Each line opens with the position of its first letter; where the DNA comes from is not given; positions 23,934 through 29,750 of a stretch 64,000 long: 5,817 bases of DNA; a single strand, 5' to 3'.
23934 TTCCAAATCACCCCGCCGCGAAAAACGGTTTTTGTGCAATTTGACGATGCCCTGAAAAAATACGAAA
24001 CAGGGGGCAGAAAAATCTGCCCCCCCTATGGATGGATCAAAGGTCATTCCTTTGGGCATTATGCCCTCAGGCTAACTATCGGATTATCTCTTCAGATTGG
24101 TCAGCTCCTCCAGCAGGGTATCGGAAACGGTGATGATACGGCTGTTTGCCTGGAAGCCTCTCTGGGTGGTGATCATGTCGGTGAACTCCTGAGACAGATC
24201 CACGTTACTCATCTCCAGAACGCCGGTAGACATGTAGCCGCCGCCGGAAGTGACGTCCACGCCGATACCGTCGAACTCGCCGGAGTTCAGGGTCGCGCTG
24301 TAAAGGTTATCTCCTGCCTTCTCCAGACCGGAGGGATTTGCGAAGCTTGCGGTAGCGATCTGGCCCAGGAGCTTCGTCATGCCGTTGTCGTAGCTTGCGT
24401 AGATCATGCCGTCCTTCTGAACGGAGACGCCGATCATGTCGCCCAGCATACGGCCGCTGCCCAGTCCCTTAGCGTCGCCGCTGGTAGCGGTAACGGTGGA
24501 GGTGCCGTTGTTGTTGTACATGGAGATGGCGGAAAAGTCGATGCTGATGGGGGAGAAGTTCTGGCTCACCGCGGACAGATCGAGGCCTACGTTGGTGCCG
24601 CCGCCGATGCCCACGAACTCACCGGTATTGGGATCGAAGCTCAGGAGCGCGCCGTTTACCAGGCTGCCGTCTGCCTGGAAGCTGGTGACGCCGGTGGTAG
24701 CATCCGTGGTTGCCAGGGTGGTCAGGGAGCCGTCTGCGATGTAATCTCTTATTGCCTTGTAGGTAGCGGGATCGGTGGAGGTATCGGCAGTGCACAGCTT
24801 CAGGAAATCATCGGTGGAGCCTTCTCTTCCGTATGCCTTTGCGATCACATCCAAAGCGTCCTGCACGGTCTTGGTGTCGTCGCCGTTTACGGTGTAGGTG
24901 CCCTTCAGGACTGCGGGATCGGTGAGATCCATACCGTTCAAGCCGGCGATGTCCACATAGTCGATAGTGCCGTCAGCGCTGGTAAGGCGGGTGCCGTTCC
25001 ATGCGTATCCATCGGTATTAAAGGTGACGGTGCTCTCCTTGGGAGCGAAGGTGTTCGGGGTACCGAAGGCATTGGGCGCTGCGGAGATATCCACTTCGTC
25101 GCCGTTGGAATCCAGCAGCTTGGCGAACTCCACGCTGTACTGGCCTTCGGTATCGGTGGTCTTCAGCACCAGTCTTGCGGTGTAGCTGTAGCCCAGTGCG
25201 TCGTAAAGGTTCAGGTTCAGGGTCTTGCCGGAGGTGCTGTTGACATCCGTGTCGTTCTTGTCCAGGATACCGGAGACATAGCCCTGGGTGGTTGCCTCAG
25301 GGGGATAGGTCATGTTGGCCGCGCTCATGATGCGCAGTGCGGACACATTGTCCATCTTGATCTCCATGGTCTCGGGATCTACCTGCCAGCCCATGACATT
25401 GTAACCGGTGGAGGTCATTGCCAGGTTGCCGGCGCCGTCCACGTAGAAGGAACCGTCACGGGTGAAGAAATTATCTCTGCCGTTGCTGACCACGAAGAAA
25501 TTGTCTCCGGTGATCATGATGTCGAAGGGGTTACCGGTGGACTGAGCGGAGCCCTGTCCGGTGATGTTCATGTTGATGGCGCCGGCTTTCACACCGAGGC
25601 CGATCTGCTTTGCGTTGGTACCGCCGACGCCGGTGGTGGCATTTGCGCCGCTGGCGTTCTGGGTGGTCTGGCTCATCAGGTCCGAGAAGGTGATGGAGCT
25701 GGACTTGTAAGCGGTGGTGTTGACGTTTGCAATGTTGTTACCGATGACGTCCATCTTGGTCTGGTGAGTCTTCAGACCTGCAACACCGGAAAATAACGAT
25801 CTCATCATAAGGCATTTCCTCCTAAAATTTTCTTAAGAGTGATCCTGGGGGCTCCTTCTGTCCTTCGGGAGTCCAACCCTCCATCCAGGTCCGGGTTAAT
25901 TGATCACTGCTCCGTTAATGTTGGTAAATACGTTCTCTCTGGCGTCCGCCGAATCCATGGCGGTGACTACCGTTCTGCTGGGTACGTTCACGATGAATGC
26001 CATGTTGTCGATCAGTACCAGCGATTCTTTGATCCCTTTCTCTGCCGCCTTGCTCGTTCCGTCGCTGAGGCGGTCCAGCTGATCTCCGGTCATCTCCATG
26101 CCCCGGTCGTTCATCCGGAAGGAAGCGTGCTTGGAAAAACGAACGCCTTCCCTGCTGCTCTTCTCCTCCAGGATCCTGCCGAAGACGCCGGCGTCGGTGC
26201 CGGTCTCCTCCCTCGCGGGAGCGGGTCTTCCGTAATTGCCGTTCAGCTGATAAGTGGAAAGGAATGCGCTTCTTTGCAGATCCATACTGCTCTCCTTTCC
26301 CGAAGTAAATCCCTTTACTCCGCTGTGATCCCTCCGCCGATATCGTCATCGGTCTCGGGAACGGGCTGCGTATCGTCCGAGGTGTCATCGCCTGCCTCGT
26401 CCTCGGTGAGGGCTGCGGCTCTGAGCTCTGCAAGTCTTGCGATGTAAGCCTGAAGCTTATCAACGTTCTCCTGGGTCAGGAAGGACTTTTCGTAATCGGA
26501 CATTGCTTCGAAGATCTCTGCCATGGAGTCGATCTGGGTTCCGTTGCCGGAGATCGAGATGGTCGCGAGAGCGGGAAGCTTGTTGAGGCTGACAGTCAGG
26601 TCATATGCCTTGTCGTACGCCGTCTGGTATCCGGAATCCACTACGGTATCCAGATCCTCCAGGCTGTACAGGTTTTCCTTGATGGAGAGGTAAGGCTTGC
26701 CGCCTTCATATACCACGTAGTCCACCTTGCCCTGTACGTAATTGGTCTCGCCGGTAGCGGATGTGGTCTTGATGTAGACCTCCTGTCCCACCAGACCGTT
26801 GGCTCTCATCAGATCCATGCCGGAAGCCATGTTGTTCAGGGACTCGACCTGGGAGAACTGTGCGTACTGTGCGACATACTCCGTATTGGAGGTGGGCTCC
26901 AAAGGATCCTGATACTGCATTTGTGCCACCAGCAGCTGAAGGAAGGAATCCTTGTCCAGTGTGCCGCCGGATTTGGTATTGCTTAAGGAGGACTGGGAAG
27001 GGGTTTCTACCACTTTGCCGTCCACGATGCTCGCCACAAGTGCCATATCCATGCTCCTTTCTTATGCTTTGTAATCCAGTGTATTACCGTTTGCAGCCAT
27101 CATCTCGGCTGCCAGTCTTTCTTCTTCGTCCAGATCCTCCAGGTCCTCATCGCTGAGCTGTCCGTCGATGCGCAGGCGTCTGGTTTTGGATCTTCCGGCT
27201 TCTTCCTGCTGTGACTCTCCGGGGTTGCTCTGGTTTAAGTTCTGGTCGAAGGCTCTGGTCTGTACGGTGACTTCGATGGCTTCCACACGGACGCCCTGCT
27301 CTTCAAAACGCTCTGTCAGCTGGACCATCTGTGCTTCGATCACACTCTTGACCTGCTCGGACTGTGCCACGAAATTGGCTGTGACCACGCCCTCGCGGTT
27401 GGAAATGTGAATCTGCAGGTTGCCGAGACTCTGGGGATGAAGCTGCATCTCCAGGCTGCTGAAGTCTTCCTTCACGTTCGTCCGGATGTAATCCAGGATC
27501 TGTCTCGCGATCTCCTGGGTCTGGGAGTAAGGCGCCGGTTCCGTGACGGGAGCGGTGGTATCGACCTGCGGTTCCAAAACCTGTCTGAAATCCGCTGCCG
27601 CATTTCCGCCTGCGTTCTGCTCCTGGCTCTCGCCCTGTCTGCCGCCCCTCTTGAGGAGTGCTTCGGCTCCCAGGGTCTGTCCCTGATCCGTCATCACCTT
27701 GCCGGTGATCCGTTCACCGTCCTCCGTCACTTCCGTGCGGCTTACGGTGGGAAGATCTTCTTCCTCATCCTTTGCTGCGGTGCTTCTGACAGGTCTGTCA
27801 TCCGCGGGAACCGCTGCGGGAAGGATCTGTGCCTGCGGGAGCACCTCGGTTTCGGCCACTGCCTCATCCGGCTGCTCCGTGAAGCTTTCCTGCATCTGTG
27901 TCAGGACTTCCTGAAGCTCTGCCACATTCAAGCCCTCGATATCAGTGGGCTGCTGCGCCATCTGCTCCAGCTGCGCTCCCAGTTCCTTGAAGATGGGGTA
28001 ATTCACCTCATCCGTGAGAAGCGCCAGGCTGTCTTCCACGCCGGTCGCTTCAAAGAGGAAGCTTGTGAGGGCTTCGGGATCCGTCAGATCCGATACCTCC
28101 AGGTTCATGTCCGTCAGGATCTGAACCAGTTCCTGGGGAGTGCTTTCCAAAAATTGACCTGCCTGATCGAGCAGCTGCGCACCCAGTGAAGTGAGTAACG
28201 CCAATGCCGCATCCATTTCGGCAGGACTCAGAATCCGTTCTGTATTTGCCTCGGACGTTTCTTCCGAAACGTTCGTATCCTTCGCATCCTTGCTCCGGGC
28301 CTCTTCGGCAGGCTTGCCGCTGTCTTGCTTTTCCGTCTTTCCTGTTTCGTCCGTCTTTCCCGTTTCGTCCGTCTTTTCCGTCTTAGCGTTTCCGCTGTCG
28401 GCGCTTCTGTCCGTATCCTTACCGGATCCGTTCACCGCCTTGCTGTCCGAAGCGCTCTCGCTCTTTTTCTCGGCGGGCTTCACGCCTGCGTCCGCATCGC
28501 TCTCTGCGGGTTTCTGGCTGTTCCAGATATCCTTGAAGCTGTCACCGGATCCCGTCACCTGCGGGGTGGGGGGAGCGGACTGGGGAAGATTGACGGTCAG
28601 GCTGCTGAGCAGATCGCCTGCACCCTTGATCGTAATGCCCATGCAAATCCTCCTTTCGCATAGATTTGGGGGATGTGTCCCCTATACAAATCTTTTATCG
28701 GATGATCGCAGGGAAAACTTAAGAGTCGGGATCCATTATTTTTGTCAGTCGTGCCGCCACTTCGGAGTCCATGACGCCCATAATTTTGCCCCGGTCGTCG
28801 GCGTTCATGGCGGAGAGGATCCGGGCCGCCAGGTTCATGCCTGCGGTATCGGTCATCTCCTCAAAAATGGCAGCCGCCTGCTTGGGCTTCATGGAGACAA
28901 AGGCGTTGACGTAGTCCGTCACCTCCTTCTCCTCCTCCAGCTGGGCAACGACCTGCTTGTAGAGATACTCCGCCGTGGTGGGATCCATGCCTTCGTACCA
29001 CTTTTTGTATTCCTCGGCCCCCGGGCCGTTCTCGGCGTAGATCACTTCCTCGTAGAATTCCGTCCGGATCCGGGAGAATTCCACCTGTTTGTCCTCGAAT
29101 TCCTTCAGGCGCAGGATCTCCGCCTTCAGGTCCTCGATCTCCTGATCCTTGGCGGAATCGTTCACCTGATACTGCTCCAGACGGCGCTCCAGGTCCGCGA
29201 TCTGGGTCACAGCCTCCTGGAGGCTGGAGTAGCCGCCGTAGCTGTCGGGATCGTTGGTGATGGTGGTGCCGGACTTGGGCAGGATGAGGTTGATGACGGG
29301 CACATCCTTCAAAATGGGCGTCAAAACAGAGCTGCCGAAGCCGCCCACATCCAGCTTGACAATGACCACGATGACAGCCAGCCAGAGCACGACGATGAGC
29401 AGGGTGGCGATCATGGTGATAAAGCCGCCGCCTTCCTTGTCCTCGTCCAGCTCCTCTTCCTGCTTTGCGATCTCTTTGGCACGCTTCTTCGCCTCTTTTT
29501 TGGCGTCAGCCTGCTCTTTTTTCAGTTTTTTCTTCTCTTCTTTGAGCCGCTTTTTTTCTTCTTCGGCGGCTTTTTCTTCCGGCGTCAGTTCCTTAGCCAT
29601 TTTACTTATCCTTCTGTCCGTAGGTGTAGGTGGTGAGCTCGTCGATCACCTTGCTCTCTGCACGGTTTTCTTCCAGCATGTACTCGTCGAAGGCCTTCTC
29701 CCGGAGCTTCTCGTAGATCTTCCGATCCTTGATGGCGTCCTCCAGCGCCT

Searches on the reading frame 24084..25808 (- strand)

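Call 72: search_protein_families(library=pfam, proteins=[window:24084-25808:-], max_evalue=0.001)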
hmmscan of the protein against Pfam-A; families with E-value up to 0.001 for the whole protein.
window:24084-25808:- (574 aa): 3 families
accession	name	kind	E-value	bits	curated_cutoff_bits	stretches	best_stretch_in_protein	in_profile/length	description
PF06429.18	Flg_bbr_C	-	6.7e-16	58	23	1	528-572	2-46/46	Flagellar basal body rod FlgEFG protein C-terminal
PF22692.1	LlgE_F_G_D1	-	6.3e-10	39.5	27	1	98-152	1-47/64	Flagellar hook protein FlgE/F/G D1 domain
PF00460.25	Flg_bb_rod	-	2.6e-08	34.1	20.7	1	8-35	4-31/31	Flagella basal body rod protein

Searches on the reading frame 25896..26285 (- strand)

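Call 48: search_protein_families(library=pfam, proteins=[window:25896-26285:-], max_evalue=0.001)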
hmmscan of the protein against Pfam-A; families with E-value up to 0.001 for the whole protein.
window:25896-26285:- (129 aa): 1 family
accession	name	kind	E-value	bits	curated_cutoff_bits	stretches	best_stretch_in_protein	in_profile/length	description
PF12611.13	Flagellar_put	-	8.9e-12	45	21.1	1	105-128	1-24/24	Putative flagellar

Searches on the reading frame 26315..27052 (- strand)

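Call 48: search_protein_families(library=pfam, proteins=[window:26315-27052:-], max_evalue=0.001)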
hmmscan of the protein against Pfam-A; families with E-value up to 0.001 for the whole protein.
window:26315-27052:- (245 aa): 2 families
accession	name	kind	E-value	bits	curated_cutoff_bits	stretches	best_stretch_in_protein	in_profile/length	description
PF03963.19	FlgD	-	2e-22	79.6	27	1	18-80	12-74/75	Flagellar hook capping protein - N-terminal region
PF13861.12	FLgD_tudor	-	3.9e-05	24.2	26.9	1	82-125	4-47/58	FlgD Tudor-like domain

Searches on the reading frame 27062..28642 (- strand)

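Call 48: search_protein_families(library=pfam, proteins=[window:27062-28642:-], max_evalue=0.001)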
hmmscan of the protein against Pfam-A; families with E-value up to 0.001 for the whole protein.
window:27062-28642:- (526 aa): 1 family
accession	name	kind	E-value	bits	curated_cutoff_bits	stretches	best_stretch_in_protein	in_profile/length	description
PF02120.21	Flg_hook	-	6.1e-17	61.7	29.8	1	388-462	6-80/85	Flagellar hook-length control protein FliK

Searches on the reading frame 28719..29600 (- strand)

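Call 48: search_protein_families(library=pfam, proteins=[window:28719-29600:-], max_evalue=0.001)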
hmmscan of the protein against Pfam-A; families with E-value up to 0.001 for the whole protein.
window:28719-29600:- (293 aa): 1 family
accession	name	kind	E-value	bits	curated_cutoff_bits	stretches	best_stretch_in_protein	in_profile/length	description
PF03448.22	MgtE_N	-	1.7e-05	25.7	25.9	1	229-292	29-88/102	MgtE intracellular N domain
